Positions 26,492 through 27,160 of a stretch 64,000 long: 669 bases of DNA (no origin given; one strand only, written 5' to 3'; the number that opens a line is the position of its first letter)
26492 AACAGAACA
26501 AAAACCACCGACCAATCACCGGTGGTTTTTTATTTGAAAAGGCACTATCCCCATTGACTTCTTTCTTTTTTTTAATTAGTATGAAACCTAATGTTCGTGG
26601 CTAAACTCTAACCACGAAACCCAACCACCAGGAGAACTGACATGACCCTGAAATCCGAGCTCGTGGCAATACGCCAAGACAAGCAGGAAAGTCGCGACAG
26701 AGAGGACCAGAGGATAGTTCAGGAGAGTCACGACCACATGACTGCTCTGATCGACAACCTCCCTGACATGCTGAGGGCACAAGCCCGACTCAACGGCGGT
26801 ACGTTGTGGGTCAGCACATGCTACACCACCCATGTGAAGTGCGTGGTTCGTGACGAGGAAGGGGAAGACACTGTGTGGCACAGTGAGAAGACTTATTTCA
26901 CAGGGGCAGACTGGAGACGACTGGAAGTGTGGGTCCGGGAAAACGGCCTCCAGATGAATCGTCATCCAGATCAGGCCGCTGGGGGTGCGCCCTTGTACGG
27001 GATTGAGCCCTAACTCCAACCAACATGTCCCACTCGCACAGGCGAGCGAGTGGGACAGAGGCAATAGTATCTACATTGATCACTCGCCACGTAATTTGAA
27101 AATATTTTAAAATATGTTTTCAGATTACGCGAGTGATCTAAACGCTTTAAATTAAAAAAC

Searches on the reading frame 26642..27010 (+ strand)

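Call 68: search_protein_families(library=pfam, proteins=[window:26642-27010:+], max_evalue=0.01)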
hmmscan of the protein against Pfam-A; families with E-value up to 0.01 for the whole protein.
window:26642-27010:+ (123 aa): 1 family
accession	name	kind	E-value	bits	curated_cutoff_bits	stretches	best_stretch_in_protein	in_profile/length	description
PF10174.14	Cast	-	0.0073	15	29.1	1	13-82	50-112/766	RIM-binding protein of the cytomatrix active zone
